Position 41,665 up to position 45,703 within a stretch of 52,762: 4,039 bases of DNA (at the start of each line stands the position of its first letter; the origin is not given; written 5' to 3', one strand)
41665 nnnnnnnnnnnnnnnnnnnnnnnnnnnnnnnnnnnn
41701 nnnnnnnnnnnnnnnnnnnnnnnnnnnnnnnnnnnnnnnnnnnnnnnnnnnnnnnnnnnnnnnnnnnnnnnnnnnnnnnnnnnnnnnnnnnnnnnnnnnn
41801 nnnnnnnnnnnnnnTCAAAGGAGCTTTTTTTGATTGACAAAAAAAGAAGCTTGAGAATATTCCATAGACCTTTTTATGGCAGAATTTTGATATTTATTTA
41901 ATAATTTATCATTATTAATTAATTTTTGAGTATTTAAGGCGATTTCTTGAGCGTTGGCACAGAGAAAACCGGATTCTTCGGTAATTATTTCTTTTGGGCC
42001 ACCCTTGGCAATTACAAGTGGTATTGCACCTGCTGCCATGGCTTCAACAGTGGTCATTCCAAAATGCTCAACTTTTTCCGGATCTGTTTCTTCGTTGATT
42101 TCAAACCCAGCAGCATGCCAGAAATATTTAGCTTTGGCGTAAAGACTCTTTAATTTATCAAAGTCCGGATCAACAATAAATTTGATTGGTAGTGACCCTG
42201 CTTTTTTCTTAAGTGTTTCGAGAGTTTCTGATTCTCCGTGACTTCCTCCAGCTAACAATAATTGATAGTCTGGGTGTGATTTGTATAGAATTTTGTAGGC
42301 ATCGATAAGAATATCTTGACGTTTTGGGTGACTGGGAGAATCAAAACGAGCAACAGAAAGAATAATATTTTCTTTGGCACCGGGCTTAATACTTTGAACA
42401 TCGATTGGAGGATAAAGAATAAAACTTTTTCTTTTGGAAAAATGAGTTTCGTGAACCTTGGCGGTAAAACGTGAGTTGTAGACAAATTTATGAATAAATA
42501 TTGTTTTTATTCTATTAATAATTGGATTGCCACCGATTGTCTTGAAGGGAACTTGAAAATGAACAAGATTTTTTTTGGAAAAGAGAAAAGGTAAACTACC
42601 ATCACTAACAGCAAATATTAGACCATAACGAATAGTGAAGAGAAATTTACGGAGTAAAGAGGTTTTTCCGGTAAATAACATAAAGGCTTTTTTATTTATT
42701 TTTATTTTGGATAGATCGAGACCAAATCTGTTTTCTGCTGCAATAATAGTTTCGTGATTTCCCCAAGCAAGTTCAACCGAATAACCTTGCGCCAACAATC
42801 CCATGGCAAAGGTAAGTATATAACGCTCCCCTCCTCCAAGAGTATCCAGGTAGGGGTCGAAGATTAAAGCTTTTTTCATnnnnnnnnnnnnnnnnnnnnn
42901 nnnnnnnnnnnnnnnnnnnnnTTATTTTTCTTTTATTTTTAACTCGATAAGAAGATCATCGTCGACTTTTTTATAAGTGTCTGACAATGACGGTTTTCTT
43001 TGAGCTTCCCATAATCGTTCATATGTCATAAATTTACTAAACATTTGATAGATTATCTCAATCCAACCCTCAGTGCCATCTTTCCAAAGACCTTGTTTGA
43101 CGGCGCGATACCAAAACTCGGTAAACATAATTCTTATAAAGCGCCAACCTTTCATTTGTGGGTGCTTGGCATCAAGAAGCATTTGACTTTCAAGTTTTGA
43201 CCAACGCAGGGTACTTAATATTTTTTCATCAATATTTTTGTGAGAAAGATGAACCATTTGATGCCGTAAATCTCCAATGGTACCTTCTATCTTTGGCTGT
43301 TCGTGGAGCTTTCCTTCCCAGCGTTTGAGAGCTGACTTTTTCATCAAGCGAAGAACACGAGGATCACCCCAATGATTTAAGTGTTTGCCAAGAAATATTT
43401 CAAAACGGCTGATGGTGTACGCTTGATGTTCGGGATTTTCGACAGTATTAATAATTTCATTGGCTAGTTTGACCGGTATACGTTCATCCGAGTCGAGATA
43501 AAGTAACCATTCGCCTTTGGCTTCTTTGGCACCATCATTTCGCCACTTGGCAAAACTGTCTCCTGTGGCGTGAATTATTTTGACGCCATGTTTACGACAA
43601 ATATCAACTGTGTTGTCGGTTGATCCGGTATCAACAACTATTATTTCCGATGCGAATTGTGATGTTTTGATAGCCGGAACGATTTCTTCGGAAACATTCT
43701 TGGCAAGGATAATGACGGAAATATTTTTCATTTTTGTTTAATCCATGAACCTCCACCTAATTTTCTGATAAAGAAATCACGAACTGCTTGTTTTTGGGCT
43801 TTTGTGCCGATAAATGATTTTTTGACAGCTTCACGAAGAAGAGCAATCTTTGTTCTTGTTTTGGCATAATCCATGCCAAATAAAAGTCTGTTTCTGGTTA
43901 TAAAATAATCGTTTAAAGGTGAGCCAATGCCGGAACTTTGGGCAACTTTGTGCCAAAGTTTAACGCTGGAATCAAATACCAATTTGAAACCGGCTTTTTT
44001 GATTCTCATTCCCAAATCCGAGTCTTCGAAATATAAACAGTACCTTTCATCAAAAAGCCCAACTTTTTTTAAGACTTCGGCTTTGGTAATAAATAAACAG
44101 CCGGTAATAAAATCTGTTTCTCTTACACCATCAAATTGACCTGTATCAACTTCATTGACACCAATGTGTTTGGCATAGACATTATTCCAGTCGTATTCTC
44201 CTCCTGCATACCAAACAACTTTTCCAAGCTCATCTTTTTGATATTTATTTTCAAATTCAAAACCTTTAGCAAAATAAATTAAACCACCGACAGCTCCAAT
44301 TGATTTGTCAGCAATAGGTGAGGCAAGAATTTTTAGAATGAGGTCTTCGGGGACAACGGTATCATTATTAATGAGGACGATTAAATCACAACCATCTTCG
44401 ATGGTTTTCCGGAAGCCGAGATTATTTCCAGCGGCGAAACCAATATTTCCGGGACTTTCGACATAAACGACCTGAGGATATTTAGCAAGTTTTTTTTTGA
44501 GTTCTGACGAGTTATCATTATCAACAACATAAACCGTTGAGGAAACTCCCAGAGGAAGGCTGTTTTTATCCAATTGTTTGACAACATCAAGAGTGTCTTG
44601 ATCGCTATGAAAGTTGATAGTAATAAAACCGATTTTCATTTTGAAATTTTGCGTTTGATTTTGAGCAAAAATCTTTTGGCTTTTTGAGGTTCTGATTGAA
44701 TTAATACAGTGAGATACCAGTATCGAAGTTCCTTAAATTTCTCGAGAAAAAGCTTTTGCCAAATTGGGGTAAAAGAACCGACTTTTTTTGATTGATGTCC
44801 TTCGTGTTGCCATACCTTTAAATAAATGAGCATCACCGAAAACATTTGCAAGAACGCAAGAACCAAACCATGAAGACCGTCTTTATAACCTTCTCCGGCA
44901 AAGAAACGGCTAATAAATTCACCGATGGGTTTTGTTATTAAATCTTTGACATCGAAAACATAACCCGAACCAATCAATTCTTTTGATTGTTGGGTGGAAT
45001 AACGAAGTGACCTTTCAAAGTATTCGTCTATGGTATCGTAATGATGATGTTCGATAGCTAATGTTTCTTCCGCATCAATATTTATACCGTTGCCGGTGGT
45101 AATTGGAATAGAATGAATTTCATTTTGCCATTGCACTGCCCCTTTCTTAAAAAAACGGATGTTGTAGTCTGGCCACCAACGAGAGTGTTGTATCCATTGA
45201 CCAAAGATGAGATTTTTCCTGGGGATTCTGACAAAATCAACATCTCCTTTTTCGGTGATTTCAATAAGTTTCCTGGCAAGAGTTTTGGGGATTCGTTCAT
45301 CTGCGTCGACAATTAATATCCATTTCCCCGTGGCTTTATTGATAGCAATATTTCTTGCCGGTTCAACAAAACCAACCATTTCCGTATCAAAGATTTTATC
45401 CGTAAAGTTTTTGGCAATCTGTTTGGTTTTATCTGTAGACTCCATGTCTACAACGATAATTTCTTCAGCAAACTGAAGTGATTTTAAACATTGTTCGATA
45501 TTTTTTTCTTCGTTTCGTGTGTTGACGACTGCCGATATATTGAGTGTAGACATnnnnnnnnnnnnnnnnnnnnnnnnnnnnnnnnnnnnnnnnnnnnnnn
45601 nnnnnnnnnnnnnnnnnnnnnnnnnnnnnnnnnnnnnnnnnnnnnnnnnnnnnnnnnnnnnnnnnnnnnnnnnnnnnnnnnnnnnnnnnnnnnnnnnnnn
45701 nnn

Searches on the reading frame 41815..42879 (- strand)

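Call 23: search_protein_families(library=pfam, proteins=[window:41815-42879:-], max_evalue=0.001)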
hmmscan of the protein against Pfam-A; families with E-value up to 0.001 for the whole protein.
window:41815-42879:- (354 aa): 3 families
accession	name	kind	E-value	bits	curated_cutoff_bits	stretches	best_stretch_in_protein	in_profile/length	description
PF00534.26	Glycos_transf_1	-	2.2e-22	79.8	26.4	1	165-337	10-172/172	Glycosyl transferases group 1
PF13692.12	Glyco_trans_1_4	-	3.7e-13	50.4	27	1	171-323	2-142/142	Glycosyl transferases group 1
PF13439.12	Glyco_transf_4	-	0.0008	19.9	28.5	0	15-162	2-169/170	Glycosyltransferase Family 4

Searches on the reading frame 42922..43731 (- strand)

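Call 23: search_protein_families(library=pfam, proteins=[window:42922-43731:-], max_evalue=0.001)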
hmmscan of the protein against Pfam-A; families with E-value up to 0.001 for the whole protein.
window:42922-43731:- (269 aa): 3 families
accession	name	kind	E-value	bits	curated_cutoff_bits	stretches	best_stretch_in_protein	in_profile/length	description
PF00535.33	Glycos_transf_2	-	1.2e-19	71.3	23.3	1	5-135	1-142/168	Glycosyl transferase family 2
PF13704.12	Glyco_tranf_2_4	-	8.2e-06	26.7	27.5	1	26-84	18-83/98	Glycosyl transferase family 2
PF10111.15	Glyco_tranf_2_2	-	0.00019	21.4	27.3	1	13-84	15-93/276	Glycosyltransferase like family 2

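Call 32: search_protein_families(library=ncbifam, proteins=[window:42922-43731:-], max_evalue=0.00001)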
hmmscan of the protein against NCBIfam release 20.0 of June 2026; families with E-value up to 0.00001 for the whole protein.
window:42922-43731:- (269 aa): 6 families
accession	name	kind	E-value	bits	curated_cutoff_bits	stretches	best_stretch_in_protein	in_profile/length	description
TIGR04283.1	glyco_like_mftF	equivalog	1.5e-15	57.4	182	1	4-105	1-105/221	TIGR04283 family arsenosugar biosynthesis glycosyltransferase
NF007482.0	PRK10073.1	equivalog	5.2e-08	32.3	423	1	4-97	8-110/334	glycosyltransferase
TIGR04195.1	S_glycosyl_SunS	equivalog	1.3e-06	27.5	350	1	23-146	80-202/421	SunS family peptide S-glycosyltransferase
TIGR04182.1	glyco_TIGR04182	equivalog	3.9e-06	26.5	325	1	6-99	4-99/293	S-layer glycoprotein N-glycosyltransferase AglJ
NF041875.1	EPS_EpsD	equivalog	4.7e-06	26.2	370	1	27-92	30-99/325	exopolysaccharide biosynthesis glycosyltransferase EpsD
TIGR03965.1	mycofact_glyco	equivalog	7.5e-06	25.1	280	1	4-83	76-165/467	mycofactocin biosynthesis glycosyltransferase MftF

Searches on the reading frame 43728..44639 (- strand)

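Call 23: search_protein_families(library=pfam, proteins=[window:43728-44639:-], max_evalue=0.001)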
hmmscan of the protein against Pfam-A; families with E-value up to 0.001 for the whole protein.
window:43728-44639:- (303 aa): 3 families
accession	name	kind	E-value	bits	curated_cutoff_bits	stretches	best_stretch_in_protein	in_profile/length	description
PF13641.12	Glyco_tranf_2_3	-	2.5e-11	44.5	27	1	9-231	9-212/230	Glycosyltransferase like family 2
PF00535.33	Glycos_transf_2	-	2e-07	31.5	23.3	1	36-146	30-132/168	Glycosyl transferase family 2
PF13632.12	Glyco_trans_2_3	-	2.4e-05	24.7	27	0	87-255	2-142/198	Glycosyl transferase family group 2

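Call 32: search_protein_families(library=ncbifam, proteins=[window:43728-44639:-], max_evalue=0.00001)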
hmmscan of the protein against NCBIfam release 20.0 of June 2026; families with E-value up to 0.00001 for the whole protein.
window:43728-44639:- (303 aa): 3 families
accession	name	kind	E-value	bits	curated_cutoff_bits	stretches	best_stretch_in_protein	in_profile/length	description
TIGR01556.1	rhamnosyltran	subfamily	2.5e-17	63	200.55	2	34-118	22-109/281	rhamnosyltransferase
NF041875.1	EPS_EpsD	equivalog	1.4e-08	34.6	370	0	172-235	150-211/325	exopolysaccharide biosynthesis glycosyltransferase EpsD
NF050113.1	gal_furan_GlfT1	equivalog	1.2e-07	31.4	330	1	34-118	29-114/290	galactofuranosyltransferase GlfT1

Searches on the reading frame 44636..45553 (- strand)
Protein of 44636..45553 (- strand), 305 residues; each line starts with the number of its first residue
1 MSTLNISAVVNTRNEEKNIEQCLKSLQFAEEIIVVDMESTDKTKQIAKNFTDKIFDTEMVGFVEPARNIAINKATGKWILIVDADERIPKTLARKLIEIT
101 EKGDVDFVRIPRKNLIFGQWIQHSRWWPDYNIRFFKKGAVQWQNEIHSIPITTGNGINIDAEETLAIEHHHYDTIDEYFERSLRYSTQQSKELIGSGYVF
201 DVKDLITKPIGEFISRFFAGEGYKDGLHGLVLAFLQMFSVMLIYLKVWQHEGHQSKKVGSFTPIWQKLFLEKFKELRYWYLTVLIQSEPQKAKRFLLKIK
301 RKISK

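Call 23: search_protein_families(library=pfam, proteins=[window:44636-45553:-], max_evalue=0.001)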
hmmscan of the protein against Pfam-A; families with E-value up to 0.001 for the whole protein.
window:44636-45553:- (305 aa): 2 families
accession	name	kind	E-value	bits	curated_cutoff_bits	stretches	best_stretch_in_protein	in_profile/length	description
PF00535.33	Glycos_transf_2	-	6.7e-20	72.1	23.3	1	7-153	1-155/168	Glycosyl transferase family 2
PF13704.12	Glyco_tranf_2_4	-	0.0001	23.2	27.5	0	13-86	1-82/98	Glycosyl transferase family 2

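Call 32: search_protein_families(library=ncbifam, proteins=[window:44636-45553:-], max_evalue=0.00001)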
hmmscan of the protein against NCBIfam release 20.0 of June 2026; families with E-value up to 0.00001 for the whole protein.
window:44636-45553:- (305 aa): 6 families
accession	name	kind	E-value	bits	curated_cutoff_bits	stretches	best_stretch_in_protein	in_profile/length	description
NF007482.0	PRK10073.1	equivalog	3.7e-14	52.5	423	1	3-109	5-119/334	glycosyltransferase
TIGR04283.1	glyco_like_mftF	equivalog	1.8e-12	47.3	182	1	6-103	1-100/221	TIGR04283 family arsenosugar biosynthesis glycosyltransferase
TIGR04195.1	S_glycosyl_SunS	equivalog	2.1e-11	43.3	350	1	6-175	59-227/421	SunS family peptide S-glycosyltransferase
TIGR04182.1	glyco_TIGR04182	equivalog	2e-07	30.7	325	1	6-108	2-105/293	S-layer glycoprotein N-glycosyltransferase AglJ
NF045692.1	OglycostaseCruG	equivalog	2.4e-07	30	600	1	5-111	42-163/386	2'-O-glycosyltransferase CruG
NF038302.1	EPS_HpsE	equivalog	5.4e-06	25.6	300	1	11-87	8-98/307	hormogonium polysaccharide biosynthesis glycosyltransferase HpsE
